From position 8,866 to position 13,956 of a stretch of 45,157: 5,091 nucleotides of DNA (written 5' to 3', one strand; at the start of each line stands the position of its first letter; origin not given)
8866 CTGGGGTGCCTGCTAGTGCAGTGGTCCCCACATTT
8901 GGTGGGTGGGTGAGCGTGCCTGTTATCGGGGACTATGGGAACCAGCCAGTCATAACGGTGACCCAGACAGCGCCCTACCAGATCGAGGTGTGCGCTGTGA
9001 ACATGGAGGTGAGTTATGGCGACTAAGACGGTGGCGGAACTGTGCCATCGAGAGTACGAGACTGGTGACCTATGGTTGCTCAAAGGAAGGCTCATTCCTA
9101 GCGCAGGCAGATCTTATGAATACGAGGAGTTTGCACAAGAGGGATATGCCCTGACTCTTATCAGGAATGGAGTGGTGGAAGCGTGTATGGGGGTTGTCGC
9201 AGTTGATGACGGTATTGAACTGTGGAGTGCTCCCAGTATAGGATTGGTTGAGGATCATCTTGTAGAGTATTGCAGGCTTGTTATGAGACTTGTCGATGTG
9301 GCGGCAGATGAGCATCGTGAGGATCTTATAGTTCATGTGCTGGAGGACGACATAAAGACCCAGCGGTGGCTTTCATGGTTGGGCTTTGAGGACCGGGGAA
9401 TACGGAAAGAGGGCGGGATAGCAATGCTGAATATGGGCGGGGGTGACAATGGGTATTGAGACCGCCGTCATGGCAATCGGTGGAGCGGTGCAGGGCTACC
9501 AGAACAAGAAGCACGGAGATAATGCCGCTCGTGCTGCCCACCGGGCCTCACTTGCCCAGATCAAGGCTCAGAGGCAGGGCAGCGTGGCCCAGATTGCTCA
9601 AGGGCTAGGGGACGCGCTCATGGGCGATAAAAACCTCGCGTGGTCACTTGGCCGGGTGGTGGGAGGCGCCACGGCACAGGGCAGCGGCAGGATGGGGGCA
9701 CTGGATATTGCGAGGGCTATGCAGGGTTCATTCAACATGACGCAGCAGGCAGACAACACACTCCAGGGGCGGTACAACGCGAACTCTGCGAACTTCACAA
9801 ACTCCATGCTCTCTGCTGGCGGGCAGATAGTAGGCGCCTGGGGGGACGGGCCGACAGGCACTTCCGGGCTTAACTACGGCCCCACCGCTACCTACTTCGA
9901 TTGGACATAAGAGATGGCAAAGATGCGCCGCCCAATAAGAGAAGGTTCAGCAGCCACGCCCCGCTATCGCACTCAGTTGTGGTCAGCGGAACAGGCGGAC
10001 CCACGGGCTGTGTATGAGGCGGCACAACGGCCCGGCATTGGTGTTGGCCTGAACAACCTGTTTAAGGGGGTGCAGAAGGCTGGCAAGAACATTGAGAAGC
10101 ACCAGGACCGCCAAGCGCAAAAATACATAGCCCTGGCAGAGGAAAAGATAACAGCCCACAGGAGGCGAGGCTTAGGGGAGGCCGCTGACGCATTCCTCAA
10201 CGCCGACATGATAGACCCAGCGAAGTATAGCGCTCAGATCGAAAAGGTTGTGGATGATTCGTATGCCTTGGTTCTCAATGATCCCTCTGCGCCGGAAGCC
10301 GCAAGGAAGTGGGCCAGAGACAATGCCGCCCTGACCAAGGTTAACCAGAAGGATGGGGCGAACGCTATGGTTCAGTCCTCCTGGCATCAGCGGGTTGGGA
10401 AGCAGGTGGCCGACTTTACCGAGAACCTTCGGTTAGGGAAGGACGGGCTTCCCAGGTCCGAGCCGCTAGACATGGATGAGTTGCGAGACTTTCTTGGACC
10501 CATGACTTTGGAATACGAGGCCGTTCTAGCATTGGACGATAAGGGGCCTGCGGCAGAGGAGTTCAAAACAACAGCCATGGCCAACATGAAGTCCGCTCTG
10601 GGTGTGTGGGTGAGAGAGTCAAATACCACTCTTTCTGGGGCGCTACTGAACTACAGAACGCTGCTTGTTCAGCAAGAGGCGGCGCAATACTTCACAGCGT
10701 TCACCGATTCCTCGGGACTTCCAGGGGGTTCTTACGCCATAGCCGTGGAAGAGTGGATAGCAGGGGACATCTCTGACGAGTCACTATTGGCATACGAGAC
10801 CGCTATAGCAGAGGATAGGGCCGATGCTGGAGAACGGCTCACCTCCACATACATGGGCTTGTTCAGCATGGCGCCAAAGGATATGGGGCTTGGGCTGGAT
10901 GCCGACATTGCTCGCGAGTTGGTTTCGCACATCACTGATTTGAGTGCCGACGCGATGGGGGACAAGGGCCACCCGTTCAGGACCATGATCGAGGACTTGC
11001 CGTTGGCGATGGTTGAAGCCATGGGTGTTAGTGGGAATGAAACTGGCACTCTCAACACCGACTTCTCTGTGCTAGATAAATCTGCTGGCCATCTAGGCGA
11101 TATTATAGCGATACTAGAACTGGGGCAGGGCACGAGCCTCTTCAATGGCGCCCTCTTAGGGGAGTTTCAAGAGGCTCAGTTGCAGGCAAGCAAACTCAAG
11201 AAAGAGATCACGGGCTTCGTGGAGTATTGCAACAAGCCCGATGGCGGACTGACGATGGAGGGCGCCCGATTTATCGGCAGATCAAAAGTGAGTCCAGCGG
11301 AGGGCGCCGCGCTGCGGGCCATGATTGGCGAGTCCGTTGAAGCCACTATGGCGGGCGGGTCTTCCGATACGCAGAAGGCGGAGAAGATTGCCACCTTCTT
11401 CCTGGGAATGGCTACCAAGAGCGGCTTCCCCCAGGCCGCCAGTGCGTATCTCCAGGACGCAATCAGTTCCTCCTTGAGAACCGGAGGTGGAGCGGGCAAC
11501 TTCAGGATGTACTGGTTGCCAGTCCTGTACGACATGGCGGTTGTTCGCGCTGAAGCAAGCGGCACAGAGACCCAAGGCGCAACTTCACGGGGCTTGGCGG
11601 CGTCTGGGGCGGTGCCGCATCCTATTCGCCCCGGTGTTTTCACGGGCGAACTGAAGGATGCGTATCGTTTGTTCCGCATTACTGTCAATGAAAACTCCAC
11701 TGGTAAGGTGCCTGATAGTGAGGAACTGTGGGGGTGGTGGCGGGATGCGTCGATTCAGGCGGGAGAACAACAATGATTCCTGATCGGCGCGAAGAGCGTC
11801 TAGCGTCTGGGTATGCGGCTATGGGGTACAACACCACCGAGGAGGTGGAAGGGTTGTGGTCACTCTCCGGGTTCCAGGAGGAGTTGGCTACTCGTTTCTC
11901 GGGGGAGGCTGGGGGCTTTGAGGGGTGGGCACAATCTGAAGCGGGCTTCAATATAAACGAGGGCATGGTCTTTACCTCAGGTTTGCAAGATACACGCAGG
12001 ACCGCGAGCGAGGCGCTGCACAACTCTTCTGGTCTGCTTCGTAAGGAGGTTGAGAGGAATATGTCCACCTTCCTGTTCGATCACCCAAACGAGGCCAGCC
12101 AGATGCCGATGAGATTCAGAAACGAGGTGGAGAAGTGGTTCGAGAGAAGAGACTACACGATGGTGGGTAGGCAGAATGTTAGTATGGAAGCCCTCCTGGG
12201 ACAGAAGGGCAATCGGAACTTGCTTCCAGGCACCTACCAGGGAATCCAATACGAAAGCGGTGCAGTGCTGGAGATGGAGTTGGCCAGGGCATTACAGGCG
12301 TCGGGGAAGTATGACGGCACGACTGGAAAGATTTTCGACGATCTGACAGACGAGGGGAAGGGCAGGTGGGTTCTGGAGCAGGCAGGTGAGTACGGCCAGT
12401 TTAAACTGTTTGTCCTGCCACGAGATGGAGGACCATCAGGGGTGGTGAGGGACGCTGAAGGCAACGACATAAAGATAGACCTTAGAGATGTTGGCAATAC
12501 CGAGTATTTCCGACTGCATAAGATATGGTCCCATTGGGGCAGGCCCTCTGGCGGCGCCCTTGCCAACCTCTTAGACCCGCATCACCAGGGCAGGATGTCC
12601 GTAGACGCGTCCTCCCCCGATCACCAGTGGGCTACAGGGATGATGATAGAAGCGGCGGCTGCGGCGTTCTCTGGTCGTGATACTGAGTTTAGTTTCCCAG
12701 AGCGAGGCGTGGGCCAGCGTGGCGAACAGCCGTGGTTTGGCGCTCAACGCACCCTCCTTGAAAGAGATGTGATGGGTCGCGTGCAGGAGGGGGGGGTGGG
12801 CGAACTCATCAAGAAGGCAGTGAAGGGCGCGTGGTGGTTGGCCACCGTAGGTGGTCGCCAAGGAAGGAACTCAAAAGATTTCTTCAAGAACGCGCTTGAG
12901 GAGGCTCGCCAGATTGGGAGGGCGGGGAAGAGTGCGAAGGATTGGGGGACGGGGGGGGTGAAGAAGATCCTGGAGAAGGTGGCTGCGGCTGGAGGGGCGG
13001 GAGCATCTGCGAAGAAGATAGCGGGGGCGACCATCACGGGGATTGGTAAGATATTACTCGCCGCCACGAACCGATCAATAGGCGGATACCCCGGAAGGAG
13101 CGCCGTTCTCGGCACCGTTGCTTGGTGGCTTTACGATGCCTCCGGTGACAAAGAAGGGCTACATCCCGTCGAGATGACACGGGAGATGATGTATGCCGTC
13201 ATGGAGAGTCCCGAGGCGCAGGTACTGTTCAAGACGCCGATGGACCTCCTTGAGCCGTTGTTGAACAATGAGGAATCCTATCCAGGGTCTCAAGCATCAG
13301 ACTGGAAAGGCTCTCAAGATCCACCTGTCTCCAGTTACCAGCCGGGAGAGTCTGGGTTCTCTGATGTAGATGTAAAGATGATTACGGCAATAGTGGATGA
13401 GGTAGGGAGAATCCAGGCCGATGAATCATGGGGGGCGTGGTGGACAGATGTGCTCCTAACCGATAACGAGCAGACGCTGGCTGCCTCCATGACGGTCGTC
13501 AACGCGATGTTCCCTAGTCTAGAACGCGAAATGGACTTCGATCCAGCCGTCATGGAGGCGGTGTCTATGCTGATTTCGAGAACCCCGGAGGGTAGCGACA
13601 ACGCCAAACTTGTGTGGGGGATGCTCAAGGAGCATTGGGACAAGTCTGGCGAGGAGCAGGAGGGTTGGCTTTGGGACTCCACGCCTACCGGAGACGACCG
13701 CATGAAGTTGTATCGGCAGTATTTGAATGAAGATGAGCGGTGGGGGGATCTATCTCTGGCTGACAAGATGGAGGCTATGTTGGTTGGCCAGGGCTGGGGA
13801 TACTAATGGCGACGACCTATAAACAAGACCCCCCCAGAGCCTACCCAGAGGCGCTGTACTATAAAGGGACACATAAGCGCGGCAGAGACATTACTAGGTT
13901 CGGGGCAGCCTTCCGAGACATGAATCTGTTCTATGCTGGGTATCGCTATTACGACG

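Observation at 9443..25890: Hyper-expanded internal/ejection-protein module occupies 36% of the genome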

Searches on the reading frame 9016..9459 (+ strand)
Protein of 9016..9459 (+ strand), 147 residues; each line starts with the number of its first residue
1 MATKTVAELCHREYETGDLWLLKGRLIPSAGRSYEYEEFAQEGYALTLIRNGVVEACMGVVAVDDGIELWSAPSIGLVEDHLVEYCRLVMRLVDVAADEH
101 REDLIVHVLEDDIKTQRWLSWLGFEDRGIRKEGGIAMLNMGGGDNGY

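Call 5: search_protein_families(library=phrogs, proteins=[window:9016-9459:+], max_evalue=0.001)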
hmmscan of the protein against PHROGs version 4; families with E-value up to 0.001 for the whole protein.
window:9016-9459:+ (147 aa): 2 families
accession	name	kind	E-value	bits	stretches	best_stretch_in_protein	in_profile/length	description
phrog_308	-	head and packaging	0.00026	22.2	1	40-125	45-129/151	internal virion protein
phrog_4177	-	unknown function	0.00048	21.2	1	41-132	36-128/143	-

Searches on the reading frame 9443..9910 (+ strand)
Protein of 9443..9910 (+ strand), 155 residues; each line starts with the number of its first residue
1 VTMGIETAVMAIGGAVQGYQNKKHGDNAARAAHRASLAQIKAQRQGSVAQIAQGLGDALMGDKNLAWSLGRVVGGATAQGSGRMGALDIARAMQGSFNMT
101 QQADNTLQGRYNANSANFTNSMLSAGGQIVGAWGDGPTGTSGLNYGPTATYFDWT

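Call 3: search_protein_families(library=pfam, proteins=[window:9443-9910:+], max_evalue=0.01)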
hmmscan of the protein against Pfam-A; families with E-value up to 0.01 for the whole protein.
window:9443-9910:+ (155 aa): 0 families

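Call 4: search_protein_families(library=phrogs, proteins=[window:9443-9910:+], max_evalue=0.001)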
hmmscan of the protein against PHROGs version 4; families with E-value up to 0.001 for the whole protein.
window:9443-9910:+ (155 aa): 0 families

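Call 113: search_protein_families(library=ncbifam, proteins=[window:9443-9907:+], max_evalue=0.01)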
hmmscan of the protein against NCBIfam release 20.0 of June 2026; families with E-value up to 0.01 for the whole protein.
window:9443-9907:+ (155 aa): 0 families

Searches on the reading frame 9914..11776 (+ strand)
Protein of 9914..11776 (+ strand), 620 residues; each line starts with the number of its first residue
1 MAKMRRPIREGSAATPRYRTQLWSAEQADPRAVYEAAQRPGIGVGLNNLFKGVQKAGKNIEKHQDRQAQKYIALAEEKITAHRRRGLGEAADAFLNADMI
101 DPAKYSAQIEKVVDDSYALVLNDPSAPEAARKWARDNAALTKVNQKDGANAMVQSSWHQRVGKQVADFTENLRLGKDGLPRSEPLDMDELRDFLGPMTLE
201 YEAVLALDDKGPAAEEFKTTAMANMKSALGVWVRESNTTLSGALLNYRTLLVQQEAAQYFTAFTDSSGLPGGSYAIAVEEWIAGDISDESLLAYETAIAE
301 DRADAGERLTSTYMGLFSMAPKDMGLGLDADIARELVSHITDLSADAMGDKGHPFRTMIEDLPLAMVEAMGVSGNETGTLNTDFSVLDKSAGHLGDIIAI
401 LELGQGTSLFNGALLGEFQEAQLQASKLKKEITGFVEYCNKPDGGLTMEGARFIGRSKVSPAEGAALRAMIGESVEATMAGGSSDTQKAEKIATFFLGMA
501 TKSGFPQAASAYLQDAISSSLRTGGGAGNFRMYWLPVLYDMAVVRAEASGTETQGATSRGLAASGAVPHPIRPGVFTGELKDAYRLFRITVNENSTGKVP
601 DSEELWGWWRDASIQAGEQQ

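Call 3: search_protein_families(library=pfam, proteins=[window:9914-11776:+], max_evalue=0.01)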
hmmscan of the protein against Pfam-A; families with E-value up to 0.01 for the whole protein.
window:9914-11776:+ (620 aa): 0 families

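Call 4: search_protein_families(library=phrogs, proteins=[window:9914-11776:+], max_evalue=0.001)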
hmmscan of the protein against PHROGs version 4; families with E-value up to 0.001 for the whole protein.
window:9914-11776:+ (620 aa): 0 families

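Call 62: search_dna_similar(query=window:9914-11773:+, collection=phages, mode=protein, max_evalue=0.01, max_rows=12)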
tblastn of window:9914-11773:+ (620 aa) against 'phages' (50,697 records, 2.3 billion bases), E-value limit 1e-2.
No match.

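Call 113: search_protein_families(library=ncbifam, proteins=[window:9914-11773:+], max_evalue=0.01)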
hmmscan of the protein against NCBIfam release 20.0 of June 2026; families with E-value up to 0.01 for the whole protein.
window:9914-11773:+ (620 aa): 0 families

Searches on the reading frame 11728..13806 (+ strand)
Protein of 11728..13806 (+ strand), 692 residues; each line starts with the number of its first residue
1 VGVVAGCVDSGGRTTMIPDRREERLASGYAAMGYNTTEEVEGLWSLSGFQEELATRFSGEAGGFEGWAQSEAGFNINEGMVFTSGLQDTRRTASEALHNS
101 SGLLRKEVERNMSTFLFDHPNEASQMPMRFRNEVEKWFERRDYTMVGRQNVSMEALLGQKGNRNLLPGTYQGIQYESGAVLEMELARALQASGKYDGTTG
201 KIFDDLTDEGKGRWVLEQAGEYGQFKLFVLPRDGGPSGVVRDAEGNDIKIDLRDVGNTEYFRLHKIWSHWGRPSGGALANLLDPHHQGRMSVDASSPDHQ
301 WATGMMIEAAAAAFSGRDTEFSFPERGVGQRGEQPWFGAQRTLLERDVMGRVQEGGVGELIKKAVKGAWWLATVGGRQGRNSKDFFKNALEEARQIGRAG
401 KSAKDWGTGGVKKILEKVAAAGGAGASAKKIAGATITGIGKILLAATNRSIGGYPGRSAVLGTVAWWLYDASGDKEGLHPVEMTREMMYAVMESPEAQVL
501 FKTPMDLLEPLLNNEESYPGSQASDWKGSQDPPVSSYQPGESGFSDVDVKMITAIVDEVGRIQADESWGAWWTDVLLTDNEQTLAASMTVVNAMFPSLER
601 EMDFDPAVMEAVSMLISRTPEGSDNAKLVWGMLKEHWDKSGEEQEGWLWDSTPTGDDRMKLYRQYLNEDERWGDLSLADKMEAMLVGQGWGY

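Call 3: search_protein_families(library=pfam, proteins=[window:11728-13806:+], max_evalue=0.01)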
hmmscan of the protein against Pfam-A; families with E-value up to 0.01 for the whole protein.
window:11728-13806:+ (692 aa): 0 families

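Call 4: search_protein_families(library=phrogs, proteins=[window:11728-13806:+], max_evalue=0.001)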
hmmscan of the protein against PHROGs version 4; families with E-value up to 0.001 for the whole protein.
window:11728-13806:+ (692 aa): 0 families

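Call 63: search_dna_similar(query=window:11728-13803:+, collection=phages, mode=protein, max_evalue=0.01, max_rows=12)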
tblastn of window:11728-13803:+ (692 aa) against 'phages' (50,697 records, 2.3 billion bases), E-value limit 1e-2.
No match.

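Call 113: search_protein_families(library=ncbifam, proteins=[window:11773-13803:+], max_evalue=0.01)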
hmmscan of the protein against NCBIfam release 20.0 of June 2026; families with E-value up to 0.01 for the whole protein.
window:11773-13803:+ (677 aa): 0 families

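Call 114: find_related_loci(query=window:11773-13803:+, collection=viral_contigs, flank=8000)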
Query window:11773-13803:+ (677 aa) in viral_contigs; peptide patterns used: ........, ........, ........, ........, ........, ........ (x = any residue, [..] = any of these).
40 stretches matched a pattern, but none encodes a relative of the query by tblastn (E <= 1e-3).
